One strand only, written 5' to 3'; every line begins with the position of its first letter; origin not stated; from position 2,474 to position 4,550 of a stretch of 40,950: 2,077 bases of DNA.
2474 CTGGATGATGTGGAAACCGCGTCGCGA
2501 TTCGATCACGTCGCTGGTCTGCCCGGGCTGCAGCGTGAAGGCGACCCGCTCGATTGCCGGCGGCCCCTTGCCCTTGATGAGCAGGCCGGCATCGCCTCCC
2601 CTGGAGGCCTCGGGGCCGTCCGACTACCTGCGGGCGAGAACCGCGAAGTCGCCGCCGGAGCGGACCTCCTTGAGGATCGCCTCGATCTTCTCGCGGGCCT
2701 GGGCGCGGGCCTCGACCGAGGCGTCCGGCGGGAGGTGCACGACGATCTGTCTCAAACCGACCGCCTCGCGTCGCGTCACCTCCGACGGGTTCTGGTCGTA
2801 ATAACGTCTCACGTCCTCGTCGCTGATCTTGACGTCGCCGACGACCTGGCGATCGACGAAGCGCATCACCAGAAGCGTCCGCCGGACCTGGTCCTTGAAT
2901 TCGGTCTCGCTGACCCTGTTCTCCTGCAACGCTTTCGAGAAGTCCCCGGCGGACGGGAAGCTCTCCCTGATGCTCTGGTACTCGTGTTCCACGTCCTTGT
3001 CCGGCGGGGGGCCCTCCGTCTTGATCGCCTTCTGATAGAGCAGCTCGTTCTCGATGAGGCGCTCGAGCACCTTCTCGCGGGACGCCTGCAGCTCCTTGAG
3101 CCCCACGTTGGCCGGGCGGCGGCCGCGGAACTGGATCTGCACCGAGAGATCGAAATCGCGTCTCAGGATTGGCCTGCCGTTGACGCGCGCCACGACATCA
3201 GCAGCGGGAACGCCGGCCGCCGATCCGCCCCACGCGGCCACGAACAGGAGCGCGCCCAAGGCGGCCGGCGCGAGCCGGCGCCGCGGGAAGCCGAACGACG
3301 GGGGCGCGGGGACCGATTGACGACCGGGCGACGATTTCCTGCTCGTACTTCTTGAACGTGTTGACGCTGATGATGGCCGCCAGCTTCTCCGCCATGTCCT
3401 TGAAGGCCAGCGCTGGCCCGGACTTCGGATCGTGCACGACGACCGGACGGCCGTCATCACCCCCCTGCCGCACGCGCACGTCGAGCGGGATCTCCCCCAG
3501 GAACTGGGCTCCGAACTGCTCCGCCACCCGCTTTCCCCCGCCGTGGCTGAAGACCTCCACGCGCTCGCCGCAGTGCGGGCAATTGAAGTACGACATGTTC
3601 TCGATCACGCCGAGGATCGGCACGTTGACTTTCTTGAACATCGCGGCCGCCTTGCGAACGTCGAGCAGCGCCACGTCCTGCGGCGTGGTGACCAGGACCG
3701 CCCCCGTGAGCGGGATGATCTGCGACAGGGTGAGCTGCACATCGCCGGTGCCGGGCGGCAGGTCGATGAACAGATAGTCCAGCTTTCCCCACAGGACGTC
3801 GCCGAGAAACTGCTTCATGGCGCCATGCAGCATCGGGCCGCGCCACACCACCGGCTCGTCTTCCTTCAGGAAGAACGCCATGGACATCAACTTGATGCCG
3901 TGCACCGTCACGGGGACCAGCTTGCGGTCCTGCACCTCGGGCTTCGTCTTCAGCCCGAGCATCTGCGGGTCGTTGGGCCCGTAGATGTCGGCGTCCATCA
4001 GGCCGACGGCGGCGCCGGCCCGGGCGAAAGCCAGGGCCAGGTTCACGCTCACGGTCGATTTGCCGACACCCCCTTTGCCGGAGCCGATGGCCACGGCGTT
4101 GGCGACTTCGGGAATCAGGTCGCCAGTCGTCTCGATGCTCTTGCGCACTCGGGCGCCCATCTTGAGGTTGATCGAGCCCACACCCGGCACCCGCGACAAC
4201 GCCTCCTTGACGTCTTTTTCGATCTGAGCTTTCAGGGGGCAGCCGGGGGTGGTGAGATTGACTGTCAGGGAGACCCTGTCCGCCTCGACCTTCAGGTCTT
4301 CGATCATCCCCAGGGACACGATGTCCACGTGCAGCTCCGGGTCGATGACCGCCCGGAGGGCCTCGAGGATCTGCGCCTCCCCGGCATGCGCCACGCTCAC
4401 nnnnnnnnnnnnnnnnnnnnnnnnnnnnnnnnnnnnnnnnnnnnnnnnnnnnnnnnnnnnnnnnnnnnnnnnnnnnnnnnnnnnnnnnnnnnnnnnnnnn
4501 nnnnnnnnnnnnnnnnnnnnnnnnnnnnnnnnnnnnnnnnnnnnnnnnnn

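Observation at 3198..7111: Orphan nuoI-nuoB pair wired to IscU-like, NDUFAF7/MidA-like and Mrp/NUBPL-like genes: candidate complex-I Fe-S (N2/N6) maturation cassette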

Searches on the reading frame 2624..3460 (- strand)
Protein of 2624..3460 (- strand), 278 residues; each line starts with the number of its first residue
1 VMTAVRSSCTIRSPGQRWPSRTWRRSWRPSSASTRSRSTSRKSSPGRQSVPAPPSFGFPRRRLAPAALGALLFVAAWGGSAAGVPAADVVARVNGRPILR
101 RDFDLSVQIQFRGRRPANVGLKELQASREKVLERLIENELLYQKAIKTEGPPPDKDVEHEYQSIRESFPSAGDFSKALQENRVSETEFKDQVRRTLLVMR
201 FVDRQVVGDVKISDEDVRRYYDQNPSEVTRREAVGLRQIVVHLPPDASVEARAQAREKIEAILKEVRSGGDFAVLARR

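Call 5: search_protein_families(library=pfam, proteins=[window:2624-3460:-], max_evalue=0.01)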
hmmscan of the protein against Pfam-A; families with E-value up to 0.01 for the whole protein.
window:2624-3460:- (278 aa): 5 families
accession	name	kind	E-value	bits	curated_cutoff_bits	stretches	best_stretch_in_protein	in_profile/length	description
PF13624.11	SurA_N_3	-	2.5e-15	57.1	27.2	1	68-199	20-159/162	SurA-like N-terminal domain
PF13623.11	SurA_N_2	-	3.2e-09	37.2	28.5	1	67-177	17-139/145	SurA-like N-terminal domain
PF09312.16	SurA_N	-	1.2e-05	25.9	30.8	1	89-200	4-116/118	SurA N-terminal domain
PF13145.12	Rotamase_2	-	0.00034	21.8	27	1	212-271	1-59/121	PPIC-type PPIASE domain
PF00639.27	Rotamase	-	0.005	18.2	21.7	0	239-278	2-42/97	PPIC-type PPIASE domain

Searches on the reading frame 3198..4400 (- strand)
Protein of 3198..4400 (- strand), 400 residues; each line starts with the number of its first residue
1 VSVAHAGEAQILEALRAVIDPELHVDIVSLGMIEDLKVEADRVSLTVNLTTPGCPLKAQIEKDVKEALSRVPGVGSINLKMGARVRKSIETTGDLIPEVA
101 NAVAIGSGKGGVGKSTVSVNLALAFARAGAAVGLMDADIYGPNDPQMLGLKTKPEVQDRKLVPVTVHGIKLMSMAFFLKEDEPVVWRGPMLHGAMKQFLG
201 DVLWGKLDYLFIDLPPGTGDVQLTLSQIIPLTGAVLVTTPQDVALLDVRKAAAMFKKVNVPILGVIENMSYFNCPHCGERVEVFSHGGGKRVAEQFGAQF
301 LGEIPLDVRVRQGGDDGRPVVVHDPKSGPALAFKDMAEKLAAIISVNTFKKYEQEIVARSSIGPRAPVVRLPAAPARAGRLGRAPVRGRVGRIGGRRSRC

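Call 5: search_protein_families(library=pfam, proteins=[window:3198-4400:-], max_evalue=0.01)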
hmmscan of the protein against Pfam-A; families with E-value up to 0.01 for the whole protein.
window:3198-4400:- (400 aa): 9 families
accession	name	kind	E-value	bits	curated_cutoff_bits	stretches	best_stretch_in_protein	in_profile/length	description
PF10609.15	ParA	-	7.5e-103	343.7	27.1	1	99-340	2-245/246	NUBPL iron-transfer P-loop NTPase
PF01883.24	FeS_assembly_P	-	3.1e-24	85.5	23.5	1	8-78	1-72/73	Iron-sulfur cluster assembly protein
PF01656.29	CbiA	-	6.3e-13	49.2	25.4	1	103-319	1-124/125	CobQ/CobB/MinD/ParA nucleotide binding domain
PF13614.12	AAA_31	-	3.4e-08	34.1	27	1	102-150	3-50/177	AAA domain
PF09140.17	MipZ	-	2e-05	24.5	20.7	1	103-139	3-39/262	ATPase MipZ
PF02374.21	ArsA_ATPase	-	6.9e-05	22.6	24.3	1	107-134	7-34/305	Anion-transporting ATPase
PF00142.24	Fer4_NifH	-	8.7e-05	22.6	25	0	107-136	6-35/271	4Fe-4S iron sulfur cluster binding proteins, NifH/frxC family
PF06397.17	Desulfoferrod_N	-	0.0021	18.1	23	1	267-290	2-25/36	Desulfoferrodoxin, N-terminal domain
PF13481.12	AAA_25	-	0.0064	16.6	27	0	87-129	17-60/195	AAA domain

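Call 8: search_protein_families(library=ncbifam, proteins=[window:3198-4400:-], max_evalue=0.001)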
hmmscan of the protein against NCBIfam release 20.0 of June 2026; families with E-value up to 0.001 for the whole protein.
window:3198-4400:- (400 aa): 22 families
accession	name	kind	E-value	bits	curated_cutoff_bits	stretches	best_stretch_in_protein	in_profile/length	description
NF008669.0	PRK11670.1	equivalog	4.3e-97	325.3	348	1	7-344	13-353/369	iron-sulfur cluster carrier protein ApbC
NF041136.1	MrpORP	equivalog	5.7e-92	308.8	450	1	98-344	3-252/365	iron-sulfur cluster carrier protein MrpORP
TIGR01969.1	minD_arch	subfamily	1.3e-24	86.7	201.75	1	102-350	2-240/251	cell division ATPase MinD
TIGR02945.1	SUF_assoc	equivalog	1.3e-15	57.5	143.4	1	9-81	4-77/99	SUF system Fe-S cluster assembly protein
TIGR01968.1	minD_bact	equivalog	2.4e-15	56.6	212.9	1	101-151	2-52/261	septum site-determining protein MinD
NF041868.1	paad_haloarch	equivalog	1.1e-13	51.4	180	1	7-83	27-103/127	1,2-phenylacetyl-CoA epoxidase subunit PaaD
TIGR01007.1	eps_fam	subfamily_domain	7e-13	48.6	108.05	1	98-141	15-58/204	polysaccharide biosynthesis tyrosine autokinase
TIGR03406.1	FeS_long_SufT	hypoth_equivalog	8e-13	48.5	202.6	1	6-81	73-153/174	putative Fe-S cluster assembly protein SufT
NF041546.1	ParA_partition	equivalog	1.4e-08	34.6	180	1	103-138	2-37/203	ParA family partition ATPase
TIGR02159.1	PA_CoA_Oxy4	equivalog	3.4e-07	30.6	108.15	1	18-81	1-64/146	1,2-phenylacetyl-CoA epoxidase subunit PaaD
TIGR03018.1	pepcterm_TyrKin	hypoth_equivalog_domain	3.6e-07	29.7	230.65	1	98-158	33-94/207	XrtA-associated tyrosine autokinase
NF033200.1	F430_CfbC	exception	2.3e-06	27.2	402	0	107-136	6-35/260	Ni-sirohydrochlorin a,c-diamide reductive cyclase ATP-dependent reductase subunit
NF047398.1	AAA_KGGVGR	domain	5.7e-06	26.8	90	1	102-143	4-45/190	KGGVGR-motif variant AAA ATPase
TIGR03815.1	CpaE_hom_Actino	equivalog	1.1e-05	24.8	154.45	1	97-141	108-152/340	septum site-determining protein Ssd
TIGR01287.1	nifH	equivalog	2.7e-05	23.6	394.35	0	107-138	6-37/275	nitrogenase iron protein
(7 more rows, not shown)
